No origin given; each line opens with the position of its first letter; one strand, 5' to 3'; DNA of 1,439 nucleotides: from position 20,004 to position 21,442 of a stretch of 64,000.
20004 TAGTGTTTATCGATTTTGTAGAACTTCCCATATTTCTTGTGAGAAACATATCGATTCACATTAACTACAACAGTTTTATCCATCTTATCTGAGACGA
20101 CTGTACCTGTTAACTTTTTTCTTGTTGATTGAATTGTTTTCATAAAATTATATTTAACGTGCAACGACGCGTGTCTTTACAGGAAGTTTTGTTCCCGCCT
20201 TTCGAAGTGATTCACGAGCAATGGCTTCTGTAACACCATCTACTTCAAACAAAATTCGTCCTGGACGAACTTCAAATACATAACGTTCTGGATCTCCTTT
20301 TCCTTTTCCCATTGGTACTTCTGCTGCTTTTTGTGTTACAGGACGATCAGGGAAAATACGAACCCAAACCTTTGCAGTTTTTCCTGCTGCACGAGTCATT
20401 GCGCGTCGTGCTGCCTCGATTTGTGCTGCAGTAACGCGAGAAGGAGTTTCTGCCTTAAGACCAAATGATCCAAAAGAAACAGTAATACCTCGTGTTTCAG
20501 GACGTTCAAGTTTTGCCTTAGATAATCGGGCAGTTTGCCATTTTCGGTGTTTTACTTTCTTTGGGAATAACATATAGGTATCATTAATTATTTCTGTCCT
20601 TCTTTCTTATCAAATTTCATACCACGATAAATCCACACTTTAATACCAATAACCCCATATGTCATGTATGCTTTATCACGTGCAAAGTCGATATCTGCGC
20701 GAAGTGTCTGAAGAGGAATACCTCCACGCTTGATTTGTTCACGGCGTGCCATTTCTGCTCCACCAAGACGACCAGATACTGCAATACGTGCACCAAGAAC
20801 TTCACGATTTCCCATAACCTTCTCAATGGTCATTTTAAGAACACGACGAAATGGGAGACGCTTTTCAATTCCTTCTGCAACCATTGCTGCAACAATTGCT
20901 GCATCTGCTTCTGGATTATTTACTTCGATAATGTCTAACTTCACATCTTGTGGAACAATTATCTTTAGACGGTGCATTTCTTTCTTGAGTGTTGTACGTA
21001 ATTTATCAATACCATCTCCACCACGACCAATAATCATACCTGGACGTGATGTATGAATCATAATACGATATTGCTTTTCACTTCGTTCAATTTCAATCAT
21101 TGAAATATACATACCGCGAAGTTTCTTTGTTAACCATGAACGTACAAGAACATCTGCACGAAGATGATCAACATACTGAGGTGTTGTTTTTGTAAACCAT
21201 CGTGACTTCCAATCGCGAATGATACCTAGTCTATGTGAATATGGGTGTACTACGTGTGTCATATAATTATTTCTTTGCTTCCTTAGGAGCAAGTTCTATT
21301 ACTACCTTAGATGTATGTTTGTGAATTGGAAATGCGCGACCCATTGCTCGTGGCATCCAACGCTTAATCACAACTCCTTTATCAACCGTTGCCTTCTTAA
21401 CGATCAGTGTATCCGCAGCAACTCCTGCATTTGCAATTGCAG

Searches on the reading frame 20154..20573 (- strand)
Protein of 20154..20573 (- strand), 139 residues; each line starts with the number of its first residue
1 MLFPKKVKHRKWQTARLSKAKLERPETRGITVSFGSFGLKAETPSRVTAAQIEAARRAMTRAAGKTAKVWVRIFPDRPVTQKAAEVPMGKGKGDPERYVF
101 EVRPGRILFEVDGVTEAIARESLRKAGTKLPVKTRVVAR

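Call 65: search_protein_families(library=pfam, proteins=[window:20154-20573:-], max_evalue=0.001)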
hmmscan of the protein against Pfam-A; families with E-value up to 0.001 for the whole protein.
window:20154-20573:- (139 aa): 1 family
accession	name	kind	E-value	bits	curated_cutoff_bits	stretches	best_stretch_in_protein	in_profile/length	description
PF00252.24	Ribosomal_L16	-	1.8e-40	138.4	27.9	1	4-137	1-132/132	Ribosomal protein L16p/L10e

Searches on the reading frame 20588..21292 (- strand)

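Call 65: search_protein_families(library=pfam, proteins=[window:20588-21292:-], max_evalue=0.001)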
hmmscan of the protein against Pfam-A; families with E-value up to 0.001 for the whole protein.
window:20588-21292:- (234 aa): 2 families
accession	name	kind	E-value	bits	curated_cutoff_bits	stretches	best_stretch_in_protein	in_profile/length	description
PF00189.25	Ribosomal_S3_C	-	4.1e-28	98.2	34.1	1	138-221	1-83/83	Ribosomal protein S3, C-terminal domain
PF07650.23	KH_2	-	9.8e-18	64.2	22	1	50-128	2-77/78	KH domain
